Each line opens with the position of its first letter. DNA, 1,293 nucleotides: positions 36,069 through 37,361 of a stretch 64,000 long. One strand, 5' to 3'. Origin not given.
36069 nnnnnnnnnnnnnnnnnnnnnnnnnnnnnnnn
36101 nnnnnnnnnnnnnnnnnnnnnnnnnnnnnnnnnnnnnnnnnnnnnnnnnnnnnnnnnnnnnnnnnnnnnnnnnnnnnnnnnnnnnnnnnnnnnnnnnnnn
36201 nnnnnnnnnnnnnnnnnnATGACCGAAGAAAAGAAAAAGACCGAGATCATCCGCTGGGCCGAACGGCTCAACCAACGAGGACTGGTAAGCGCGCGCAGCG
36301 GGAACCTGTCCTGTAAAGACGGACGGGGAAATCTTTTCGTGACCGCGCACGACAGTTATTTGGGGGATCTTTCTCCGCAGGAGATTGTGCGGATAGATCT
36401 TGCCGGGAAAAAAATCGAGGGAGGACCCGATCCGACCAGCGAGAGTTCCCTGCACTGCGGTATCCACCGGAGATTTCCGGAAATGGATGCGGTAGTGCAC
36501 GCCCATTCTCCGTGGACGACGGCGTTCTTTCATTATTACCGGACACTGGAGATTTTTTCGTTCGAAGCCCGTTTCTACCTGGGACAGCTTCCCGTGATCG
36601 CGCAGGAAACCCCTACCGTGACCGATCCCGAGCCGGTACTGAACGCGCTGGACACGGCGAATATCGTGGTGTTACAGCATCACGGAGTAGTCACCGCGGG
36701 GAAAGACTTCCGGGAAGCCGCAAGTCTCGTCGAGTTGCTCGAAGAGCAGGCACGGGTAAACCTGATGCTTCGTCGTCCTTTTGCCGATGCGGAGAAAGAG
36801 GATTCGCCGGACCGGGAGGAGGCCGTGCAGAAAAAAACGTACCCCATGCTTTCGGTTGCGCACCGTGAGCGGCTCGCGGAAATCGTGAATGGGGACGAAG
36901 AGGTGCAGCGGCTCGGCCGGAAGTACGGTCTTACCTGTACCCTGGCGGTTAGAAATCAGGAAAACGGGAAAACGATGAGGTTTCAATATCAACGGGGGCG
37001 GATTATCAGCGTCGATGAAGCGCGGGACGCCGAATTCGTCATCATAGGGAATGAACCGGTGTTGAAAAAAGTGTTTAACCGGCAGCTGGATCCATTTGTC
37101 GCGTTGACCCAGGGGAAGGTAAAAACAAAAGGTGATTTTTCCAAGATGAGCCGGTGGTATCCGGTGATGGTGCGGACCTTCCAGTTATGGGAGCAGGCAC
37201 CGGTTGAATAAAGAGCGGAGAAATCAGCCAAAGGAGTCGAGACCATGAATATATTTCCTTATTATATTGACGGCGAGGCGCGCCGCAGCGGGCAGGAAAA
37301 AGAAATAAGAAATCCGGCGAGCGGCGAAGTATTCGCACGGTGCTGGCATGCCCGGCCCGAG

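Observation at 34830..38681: Methionine-salvage-like/DHAP-shunt enzyme set embedded in the cluster next to a radical SAM enzyme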

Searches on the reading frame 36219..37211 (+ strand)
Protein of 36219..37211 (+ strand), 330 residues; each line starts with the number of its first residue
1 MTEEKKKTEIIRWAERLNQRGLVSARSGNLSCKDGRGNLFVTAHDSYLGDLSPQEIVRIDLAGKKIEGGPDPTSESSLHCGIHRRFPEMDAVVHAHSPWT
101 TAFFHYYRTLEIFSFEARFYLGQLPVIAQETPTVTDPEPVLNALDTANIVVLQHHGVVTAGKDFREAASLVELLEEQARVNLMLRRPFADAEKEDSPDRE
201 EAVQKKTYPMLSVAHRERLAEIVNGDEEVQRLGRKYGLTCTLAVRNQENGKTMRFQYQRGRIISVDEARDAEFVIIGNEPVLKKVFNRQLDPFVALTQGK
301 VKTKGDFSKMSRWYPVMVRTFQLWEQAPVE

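Call 5: search_protein_families(library=pfam, proteins=[window:36219-37211:+], max_evalue=0.01)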
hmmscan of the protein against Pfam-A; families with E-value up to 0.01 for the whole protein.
window:36219-37211:+ (330 aa): 2 families
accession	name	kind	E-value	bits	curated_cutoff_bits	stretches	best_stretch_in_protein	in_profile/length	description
PF00596.27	Aldolase_II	-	1.5e-36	126.5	22.2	1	9-181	2-182/183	Class II Aldolase and Adducin N-terminal domain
PF02036.22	SCP2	-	5.9e-07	30.2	21.3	1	239-310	23-93/101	SCP-2 sterol transfer family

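Call 6: search_protein_families(library=ncbifam, proteins=[window:36219-37211:+], max_evalue=0.01)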
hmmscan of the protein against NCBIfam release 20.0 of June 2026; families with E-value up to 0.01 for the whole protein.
window:36219-37211:+ (330 aa): 30 families (the best 25 are shown)
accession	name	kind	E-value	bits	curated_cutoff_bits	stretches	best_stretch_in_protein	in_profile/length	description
NF006208.0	PRK08333.1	equivalog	2.2e-27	96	267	1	6-181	5-180/189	aldolase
NF043034.1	OxoTetrPhDc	equivalog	3e-27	95.7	250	1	3-186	2-190/205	3-oxo-tetronate 4-phosphate decarboxylase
NF040649.1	FucA_Meth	equivalog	3.4e-26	92.3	250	1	7-183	3-175/179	L-fuculose phosphate aldolase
NF006413.0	PRK08660.1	equivalog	4e-25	88.7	203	1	7-184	3-177/184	aldolase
NF006672.0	PRK09220.1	equivalog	1.3e-20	73.7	226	1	2-104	7-109/209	methylthioribulose 1-phosphate dehydratase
NF005123.0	PRK06557.1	subfamily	2.4e-20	73.2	251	1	4-182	10-193/223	L-ribulose-5-phosphate 4-epimerase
NF053831.1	RU1PAldHalo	equivalog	1.9e-18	66.7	300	1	4-183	3-181/208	ribulose-1-phosphate aldolase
TIGR03328.1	salvage_mtnB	equivalog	7.5e-16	58.2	137.05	1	12-175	3-182/194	methylthioribulose 1-phosphate dehydratase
NF009003.0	PRK12348.1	subfamily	7.4e-15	55.2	331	1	5-181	3-193/228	L-ribulose-5-phosphate 4-epimerase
NF006047.0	PRK08193.1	subfamily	2.2e-14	53.6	257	1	7-131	6-132/231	L-ribulose-5-phosphate 4-epimerase AraD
NF005302.0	PRK06833.1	equivalog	2.7e-14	53.2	264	1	4-180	4-182/214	L-fuculose-phosphate aldolase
NF005984.0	PRK08087.1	subfamily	8.4e-14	51.8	264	1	3-181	3-181/215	L-fuculose-phosphate aldolase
NF004855.0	PRK06208.1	subfamily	4.5e-13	49.1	255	1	49-185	88-228/274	class II aldolase/adducin family protein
NF009625.0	PRK13145.1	equivalog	1.3e-12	47.7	369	1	10-183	12-201/235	L-ribulose-5-phosphate 4-epimerase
NF004527.0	PRK05874.1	equivalog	2.4e-12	46.9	308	1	10-180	11-185/218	L-fuculose-phosphate aldolase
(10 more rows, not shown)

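Call 19: search_solved_structures(query=window:36219-37208:+, max_evalue=0.001, show_alignments=1)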
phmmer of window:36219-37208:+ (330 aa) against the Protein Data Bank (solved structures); distinct sequences matched with E-value up to 0.001: 35.
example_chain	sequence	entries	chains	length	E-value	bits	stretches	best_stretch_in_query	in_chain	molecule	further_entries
6vop_A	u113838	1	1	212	1.6e-17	67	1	3-184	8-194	Aldolase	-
2irp_A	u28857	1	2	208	1.6e-17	67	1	5-103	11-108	Putative aldolase class 2 protein aq_1979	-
6voq_A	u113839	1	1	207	1.6e-15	60.4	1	1-183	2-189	Aldolase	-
2fk5_A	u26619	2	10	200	2.8e-12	49.8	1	15-182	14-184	fuculose-1-phosphate aldolase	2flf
2opi_A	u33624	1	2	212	1.1e-11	47.8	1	12-188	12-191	L-fuculose-1-phosphate aldolase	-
6btd_A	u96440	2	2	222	1.3e-11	47.6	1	4-181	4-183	Fuculose phosphate aldolase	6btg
8iqa_A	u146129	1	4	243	1.4e-11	47.4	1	27-192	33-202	Aldolase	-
8il8_A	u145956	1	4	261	1.7e-11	47.1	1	27-192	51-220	Aldolase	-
4c24_A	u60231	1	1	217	3.4e-11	46.2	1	5-191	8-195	L-FUCULOSE PHOSPHATE ALDOLASE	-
4c25_A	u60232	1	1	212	4.8e-11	45.7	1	5-189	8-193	L-FUCULOSE PHOSPHATE ALDOLASE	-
8ix6_A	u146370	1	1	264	3.1e-10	43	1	17-184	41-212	Aldolase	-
1dzz_P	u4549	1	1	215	7.5e-09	38.5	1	6-181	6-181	L-fuculose phosphate aldolase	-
1dzv_P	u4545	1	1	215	7.9e-09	38.4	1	6-180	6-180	L-fuculose phosphate aldolase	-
1dzw_P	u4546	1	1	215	8.3e-09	38.3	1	6-180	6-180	L-fuculose phosphate aldolase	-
1dzx_P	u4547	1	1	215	1.6e-08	37.4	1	6-180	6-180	L-fuculose phosphate aldolase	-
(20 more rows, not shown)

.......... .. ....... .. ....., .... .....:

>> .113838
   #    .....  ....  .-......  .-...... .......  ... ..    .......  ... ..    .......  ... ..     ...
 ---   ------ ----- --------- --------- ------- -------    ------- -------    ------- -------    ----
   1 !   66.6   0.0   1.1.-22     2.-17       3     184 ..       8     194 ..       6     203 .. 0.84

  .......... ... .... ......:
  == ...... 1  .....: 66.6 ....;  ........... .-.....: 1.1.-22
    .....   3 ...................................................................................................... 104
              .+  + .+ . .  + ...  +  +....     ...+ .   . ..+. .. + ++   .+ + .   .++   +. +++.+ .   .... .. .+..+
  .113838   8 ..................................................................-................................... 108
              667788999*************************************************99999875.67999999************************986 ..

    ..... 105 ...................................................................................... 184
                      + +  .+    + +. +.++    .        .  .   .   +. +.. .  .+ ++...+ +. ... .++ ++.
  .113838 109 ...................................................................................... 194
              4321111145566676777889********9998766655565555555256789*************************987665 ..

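Call 48: find_homologous_proteins(query=window:36219-37208:+)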
Query window:36219-37208:+ (330 aa): 181 proteins with E <= 0.001 among 3019 candidates; the best 120 are listed.
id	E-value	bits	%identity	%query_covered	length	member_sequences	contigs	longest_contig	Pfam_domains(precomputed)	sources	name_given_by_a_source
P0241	6.0e-220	747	100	100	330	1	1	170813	PF00596.28,PF02036.23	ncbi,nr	ncbi:MAG: hypothetical protein GF333_02085 [Candidatus Omnitrophica bacterium]|nr:hypothetical prote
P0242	4.0e-130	452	61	100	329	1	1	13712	PF00596.28,PF02036.23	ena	-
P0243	3.0e-128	446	60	100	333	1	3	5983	PF00596.28,PF02036.23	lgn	-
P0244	7.7e-127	441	58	100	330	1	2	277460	PF00596.28,PF02036.23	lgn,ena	-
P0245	1.5e-126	440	59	100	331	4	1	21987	PF00596.28,PF02036.23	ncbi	-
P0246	3.7e-124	432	57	99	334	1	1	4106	PF00596.28,PF02036.23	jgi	jgi:L-fuculose-phosphate aldolase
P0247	3.2e-123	429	57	98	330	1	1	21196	PF00596.28,PF02036.23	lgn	-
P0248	4.3e-123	429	58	99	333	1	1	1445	PF00596.28,PF02036.23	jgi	jgi:L-fuculose-phosphate aldolase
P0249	8.7e-123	428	57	100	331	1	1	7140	PF00596.28,PF02036.23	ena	-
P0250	1.7e-122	427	59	100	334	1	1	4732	PF00596.28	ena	-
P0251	2.0e-122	426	58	100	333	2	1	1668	PF00596.28,PF02036.23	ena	-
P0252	2.4e-122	426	57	100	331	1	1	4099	PF00596.28,PF02036.23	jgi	-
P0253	3.9e-122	426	57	99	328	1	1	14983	PF00596.28,PF02036.23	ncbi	-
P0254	6.5e-122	425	56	100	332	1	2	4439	PF00596.28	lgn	-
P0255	8.8e-122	424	56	100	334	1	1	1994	PF00596.28,PF02036.23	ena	-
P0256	1.0e-121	424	57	98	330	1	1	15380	PF00596.28,PF02036.23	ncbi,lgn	-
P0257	1.9e-121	423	58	100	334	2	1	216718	PF00596.28,PF02036.23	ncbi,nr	ncbi:MAG: class II aldolase/adducin family protein [Candidatus Omnitrophica bacterium]|nr:class II a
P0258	2.9e-121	423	58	100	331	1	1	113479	PF00596.28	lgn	-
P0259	4.6e-121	422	55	100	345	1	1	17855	PF00596.28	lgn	-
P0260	7.8e-121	421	58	100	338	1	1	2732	PF00596.28,PF02036.23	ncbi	-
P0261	1.5e-120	420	56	100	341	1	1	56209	PF00596.28,PF02036.23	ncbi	ncbi:MAG: class II aldolase/adducin family protein [Candidatus Omnitrophota bacterium]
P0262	4.0e-120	419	56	100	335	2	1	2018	PF00596.28,PF02036.23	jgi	-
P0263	4.3e-120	419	55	100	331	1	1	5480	PF00596.28,PF02036.23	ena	-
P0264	6.2e-120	418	56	99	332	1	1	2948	PF00596.28,PF02036.23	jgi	-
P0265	8.0e-120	418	58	98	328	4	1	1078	PF00596.28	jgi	-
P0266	8.9e-120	418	55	100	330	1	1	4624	PF00596.28,PF02036.23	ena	-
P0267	1.5e-119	417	59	99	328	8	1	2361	PF00596.28,PF02036.23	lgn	-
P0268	4.7e-119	415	55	100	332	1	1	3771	PF00596.28,PF02036.23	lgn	-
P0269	5.1e-119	415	55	100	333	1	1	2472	PF00596.28,PF02036.23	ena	-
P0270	1.4e-118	414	56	100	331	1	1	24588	PF00596.28,PF02036.23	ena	-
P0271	1.5e-118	414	55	99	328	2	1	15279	PF00596.28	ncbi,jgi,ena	-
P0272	2.4e-118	413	57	99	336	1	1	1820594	PF00596.28,PF02036.23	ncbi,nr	ncbi:MAG: class II aldolase/adducin family protein [Candidatus Omnitrophota bacterium]|nr:MAG: class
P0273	3.6e-118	412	56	99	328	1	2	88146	PF00596.28,PF02036.23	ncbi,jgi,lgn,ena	-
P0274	5.1e-118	412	57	97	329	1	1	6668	PF00596.28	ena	-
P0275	5.2e-118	412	57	100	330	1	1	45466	PF00596.28,PF02036.23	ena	-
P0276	5.4e-118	412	57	100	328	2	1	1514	PF00596.28,PF02036.23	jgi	-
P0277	7.4e-118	411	56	99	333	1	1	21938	PF00596.28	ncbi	-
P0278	8.4e-118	411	56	100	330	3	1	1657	PF00596.28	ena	-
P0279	8.6e-118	411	55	100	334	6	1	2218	PF00596.28,PF02036.23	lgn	-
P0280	1.4e-117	411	57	99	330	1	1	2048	PF00596.28,PF02036.23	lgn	-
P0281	4.5e-117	409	55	100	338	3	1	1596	PF00596.28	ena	-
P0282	6.2e-117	408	55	100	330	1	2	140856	PF00596.28,PF02036.23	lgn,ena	-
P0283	7.8e-117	408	55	100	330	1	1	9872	PF00596.28,PF02036.23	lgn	-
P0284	1.0e-116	408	57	100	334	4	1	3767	PF00596.28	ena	-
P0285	1.3e-116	407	55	100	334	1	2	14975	PF00596.28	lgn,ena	-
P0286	1.3e-116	407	55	100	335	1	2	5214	PF00596.28,PF02036.23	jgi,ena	-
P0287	1.3e-116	407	57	97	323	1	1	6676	PF00596.28,PF02036.23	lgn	-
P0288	1.6e-116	407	55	100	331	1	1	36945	PF00596.28,PF02036.23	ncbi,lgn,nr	ncbi:MAG: class II aldolase/adducin family protein [Candidatus Omnitrophica bacterium]|nr:class II a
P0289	1.8e-116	407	56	100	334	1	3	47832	PF00596.28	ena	-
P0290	2.9e-116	406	56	99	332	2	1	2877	PF00596.28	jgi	-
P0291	4.4e-116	406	58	99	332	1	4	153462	PF00596.28,PF02036.23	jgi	-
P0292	6.0e-116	405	54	100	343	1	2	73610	PF00596.28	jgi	jgi:L-fuculose-phosphate aldolase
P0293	1.0e-115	404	54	100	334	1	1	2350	PF00596.28,PF02036.23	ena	-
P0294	1.2e-115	404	55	99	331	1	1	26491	PF00596.28,PF02036.23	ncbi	-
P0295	2.1e-115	403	55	100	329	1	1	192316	PF00596.28,PF02036.23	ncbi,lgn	-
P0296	5.0e-115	402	54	100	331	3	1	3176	PF00596.28,PF02036.23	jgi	-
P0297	6.0e-115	402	55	100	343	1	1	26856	PF00596.28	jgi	jgi:L-fuculose-phosphate aldolase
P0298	7.0e-115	402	56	100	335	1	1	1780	PF00596.28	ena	-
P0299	2.2e-114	400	56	100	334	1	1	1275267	PF00596.28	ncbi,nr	ncbi:MAG: class II aldolase/adducin family protein [Candidatus Omnitrophota bacterium]|nr:MAG: class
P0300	3.0e-114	400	54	100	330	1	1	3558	PF00596.28,PF02036.23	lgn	-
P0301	6.5e-114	398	53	100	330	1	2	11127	PF00596.28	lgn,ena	-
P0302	8.0e-114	398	54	100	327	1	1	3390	PF00596.28,PF02036.23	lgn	-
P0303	8.4e-114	398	55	98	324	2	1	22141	PF00596.28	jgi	jgi:L-fuculose-phosphate aldolase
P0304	1.2e-113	398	54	100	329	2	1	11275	PF00596.28,PF02036.23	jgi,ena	-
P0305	1.3e-113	398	55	99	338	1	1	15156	PF00596.28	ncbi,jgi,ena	-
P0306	1.5e-113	397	53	98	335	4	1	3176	PF00596.28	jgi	jgi:L-fuculose-phosphate aldolase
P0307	1.5e-113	397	56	100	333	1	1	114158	PF00596.28,PF02036.23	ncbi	ncbi:MAG: class II aldolase/adducin family protein [Candidatus Omnitrophota bacterium]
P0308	1.8e-113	397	54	100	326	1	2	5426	PF00596.28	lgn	-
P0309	3.8e-113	396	55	98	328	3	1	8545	PF00596.28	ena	-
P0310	1.1e-112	394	53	98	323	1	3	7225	PF00596.28,PF02036.23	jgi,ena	-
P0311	1.1e-112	394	54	100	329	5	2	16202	PF00596.28,PF02036.23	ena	-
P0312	2.6e-112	393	56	98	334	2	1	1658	PF00596.28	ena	-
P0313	3.2e-112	393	53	100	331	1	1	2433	PF00596.28,PF02036.23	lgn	-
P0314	4.2e-112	393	53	99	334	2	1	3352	PF00596.28,PF02036.23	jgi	-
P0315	4.3e-112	393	52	100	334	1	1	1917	PF00596.28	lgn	-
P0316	3.2e-111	390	54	99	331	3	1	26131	PF00596.28,PF02036.23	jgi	-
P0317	5.9e-111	389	55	100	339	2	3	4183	PF00596.28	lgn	-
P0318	6.3e-111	389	53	98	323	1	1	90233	PF00596.28,PF02036.23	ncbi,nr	ncbi:MAG: hypothetical protein GY858_08435 [Candidatus Omnitrophica bacterium]|nr:hypothetical prote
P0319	6.4e-111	389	53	100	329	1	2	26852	PF00596.28,PF02036.23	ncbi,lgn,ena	-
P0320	8.7e-111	388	55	97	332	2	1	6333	PF00596.28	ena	-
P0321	1.3e-110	388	55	96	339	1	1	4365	PF00596.28,PF02036.23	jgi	-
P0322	1.5e-110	387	53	100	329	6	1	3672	PF00596.28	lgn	-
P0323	1.5e-110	387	52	100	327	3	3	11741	PF00596.28,PF02036.23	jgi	-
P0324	1.8e-110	387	54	100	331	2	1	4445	PF00596.28,PF02036.23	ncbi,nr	ncbi:MAG: class II aldolase/adducin family protein [Candidatus Omnitrophica bacterium]|nr:class II a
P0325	5.4e-110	386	53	100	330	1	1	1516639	PF00596.28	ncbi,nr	ncbi:MAG: class II aldolase/adducin family protein [Candidatus Omnitrophota bacterium]|nr:MAG: class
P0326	5.9e-110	385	53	100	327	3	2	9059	PF00596.28,PF02036.23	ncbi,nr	ncbi:MAG: class II aldolase/adducin family protein [Candidatus Omnitrophica bacterium]|nr:class II a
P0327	1.3e-109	384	52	100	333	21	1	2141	PF00596.28,PF02036.23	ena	-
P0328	1.4e-109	384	53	99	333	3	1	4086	PF00596.28,PF02036.23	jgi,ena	-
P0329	2.1e-109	384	52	100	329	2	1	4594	PF00596.28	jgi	jgi:L-fuculose-phosphate aldolase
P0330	3.5e-109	383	50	100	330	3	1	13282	PF00596.28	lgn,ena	-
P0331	4.6e-109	383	53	100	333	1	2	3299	PF00596.28,PF02036.23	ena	-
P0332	6.1e-109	382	51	100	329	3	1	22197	PF00596.28,PF02036.23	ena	-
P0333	1.7e-108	381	52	100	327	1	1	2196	PF00596.28,PF02036.23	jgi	-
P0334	2.1e-108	380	52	100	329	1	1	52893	PF00596.28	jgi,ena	-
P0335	2.4e-108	380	59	88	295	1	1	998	PF00596.28,PF02036.23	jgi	jgi:L-fuculose-phosphate aldolase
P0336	3.0e-108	380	53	100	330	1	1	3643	PF00596.28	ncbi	-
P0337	4.0e-108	379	53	100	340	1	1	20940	PF00596.28,PF02036.23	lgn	-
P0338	4.0e-108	379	53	100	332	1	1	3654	PF00596.28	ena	-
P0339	9.0e-108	378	53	99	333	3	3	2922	PF00596.28,PF02036.23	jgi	jgi:L-fuculose-phosphate aldolase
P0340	9.1e-108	378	51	100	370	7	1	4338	PF00596.28,PF02036.23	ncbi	ncbi:MAG: class II aldolase/adducin family protein [Candidatus Omnitrophota bacterium]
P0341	2.4e-107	377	51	100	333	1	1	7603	PF00596.28,PF02036.23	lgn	-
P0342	2.7e-107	377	52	98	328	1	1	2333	PF00596.28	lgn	-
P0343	2.5e-106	374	51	100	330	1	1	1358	PF00596.28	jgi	-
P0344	3.8e-106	373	52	100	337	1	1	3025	PF00596.28,PF02036.23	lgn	-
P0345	5.5e-106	372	52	100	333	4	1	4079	PF00596.28,PF02036.23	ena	-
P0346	5.6e-106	372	51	100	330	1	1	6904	PF00596.28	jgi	jgi:L-fuculose-phosphate aldolase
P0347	8.2e-106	372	51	100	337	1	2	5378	PF00596.28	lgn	-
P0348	1.5e-105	371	49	100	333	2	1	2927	PF00596.28,PF02036.23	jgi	jgi:ribulose-5-phosphate 4-epimerase/fuculose-1-phosphate aldolase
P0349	1.7e-105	371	51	100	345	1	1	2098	PF00596.28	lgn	-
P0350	6.8e-105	369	51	100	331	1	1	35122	PF00596.28,PF02036.23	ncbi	-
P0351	2.7e-104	367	51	100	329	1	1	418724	PF00596.28,PF02036.23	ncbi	-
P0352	4.6e-104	366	51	100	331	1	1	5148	PF00596.28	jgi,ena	-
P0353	3.1e-102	360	51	98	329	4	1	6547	PF00596.28,PF02036.23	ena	-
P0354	1.7e-101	358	50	100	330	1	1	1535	PF00596.28,PF02036.23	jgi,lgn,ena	-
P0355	3.0e-99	350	50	98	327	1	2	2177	PF00596.28,PF02036.23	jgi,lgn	-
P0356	3.8e-98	347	59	82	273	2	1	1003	PF00596.28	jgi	jgi:ribulose-5-phosphate 4-epimerase/fuculose-1-phosphate aldolase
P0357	2.5e-97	344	48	100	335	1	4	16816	PF00596.28,PF02036.23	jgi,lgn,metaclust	metaclust:\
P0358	4.6e-97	343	48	97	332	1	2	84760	PF00596.28,PF02036.23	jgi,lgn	-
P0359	2.7e-92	327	48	98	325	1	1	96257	PF00596.28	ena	-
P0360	2.0e-91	325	47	100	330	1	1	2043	PF00596.28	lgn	-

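Call 55: predict_structure(alignment_id=A2)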
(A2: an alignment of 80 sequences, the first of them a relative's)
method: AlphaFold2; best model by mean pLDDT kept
length: 330 residues; sequences in the alignment: 80
mean_pLDDT: 89.9   pTM: 0.82
mean pLDDT of the five models: 89.9, 89.9, 88.8, 87.6, 87.5
residues with pLDDT >= 90: 241; 70-90: 69; 50-70: 9; < 50: 11
segments of 3 or more residues with pLDDT < 50: 193-203
pLDDT, mean of each block of 10 residues (from residue 1): 88 96 91 93 93 95 89 95 96 96 91 87 92 92 95 95 97 96 72 43 72 95 95 94 94 95 94 93 92 89 84 87 92
secondary structure, 60 per line:
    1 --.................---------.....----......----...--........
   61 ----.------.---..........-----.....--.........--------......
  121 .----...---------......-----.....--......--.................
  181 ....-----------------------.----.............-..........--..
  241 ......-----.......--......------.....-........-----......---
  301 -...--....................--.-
elements in order: H3-19 E29-33 E38-43 E56-60 H76-85 E91-95 H98-106 H115-121 E126-128 H138-143 E149-153 E156-161 H164-184 H213-225 H227-236 E239-246 E252-258 E261-266 E273-277 H279-286 H292-297 E302-304 H307-326

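Call 57: fold_search(model_id=the predicted structure, library=pdb)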
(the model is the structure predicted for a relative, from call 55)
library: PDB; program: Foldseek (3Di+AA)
matches with E <= 10: 407; with E <= 0.001: 113
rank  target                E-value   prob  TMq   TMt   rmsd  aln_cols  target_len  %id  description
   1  2opi_A                2.5e-14  1.00  0.50  0.80   2.1       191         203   26  Crystal Structure of L-fuculose-1-phosphate aldolase from Bacteroides thetaiotaomicron (released 2007-02-27)
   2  2opi_B                3.5e-14  1.00  0.50  0.77   2.2       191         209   26  Crystal Structure of L-fuculose-1-phosphate aldolase from Bacteroides thetaiotaomicron (released 2007-02-27)
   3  6voq                  4.0e-14  1.00  0.51  0.79   4.5       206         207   30  Crystal structure of YgbL, a putative aldolase/epimerase/decarboxylase from Klebsiella pneumoniae (released 2020-02-19)
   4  6vop                  7.1e-14  1.00  0.50  0.78   2.8       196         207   29  Crystal structure of YgbL, a putative aldolase/epimerase/decarboxylase from Escherichia coli (released 2020-02-19)
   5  2fk5_B                2.7e-13  1.00  0.47  0.79   2.8       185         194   28  Crystal structure of l-fuculose-1-phosphate aldolase from Thermus thermophilus HB8 (released 2007-01-04)
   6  2irp_A                3.7e-13  1.00  0.48  0.75   2.9       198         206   30  Crystal structure of the l-fuculose-1-phosphate aldolase (aq_1979) from aquifex aeolicus VF5 (released 2007-10-30)
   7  6btg                  5.2e-13  1.00  0.51  0.79   2.5       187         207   22  Crystal structure of deoxyribose-phosphate aldolase bound with DHAP from Bacillus Thuringiensis (released 2018-07-04)
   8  6btd                  5.5e-13  1.00  0.51  0.81   2.2       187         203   22  Crystal structure of deoxyribose-phosphate aldolase from Bacillus Thuringiensis involved in dispatching the ubiquitous r (released 2018-07-04)
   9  8ix6                  6.6e-13  1.00  0.47  0.68   3.0       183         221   20  Crystal structure of Pyruvic Oxime Dioxygenase (POD) from Bradyrhizobium sp. WSM3983 (released 2024-04-03)
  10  2fk5_A                7.0e-13  1.00  0.47  0.77   2.9       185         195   27  Crystal structure of l-fuculose-1-phosphate aldolase from Thermus thermophilus HB8 (released 2007-01-04)
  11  8iqa_A                8.3e-13  1.00  0.47  0.66   3.0       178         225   21  Crystal structure of Pyruvic Oxime Dioxygenase (POD) from Alcaligenes faecalis deleted N-terminal 18 residues (released 2024-03-20)
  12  2flf_C                8.8e-13  1.00  0.47  0.79   3.2       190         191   27  Crystal structure of l-fuculose-1-phosphate aldolase from Thermus Thermophilus HB8 (released 2007-01-09)
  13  2irp_B                1.2e-12  1.00  0.47  0.73   3.5       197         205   29  Crystal structure of the l-fuculose-1-phosphate aldolase (aq_1979) from aquifex aeolicus VF5 (released 2007-10-30)
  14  8iqa_C                1.4e-12  1.00  0.46  0.63   3.0       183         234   22  Crystal structure of Pyruvic Oxime Dioxygenase (POD) from Alcaligenes faecalis deleted N-terminal 18 residues (released 2024-03-20)
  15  2flf_B                1.5e-12  1.00  0.46  0.77   3.0       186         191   27  Crystal structure of l-fuculose-1-phosphate aldolase from Thermus Thermophilus HB8 (released 2007-01-09)
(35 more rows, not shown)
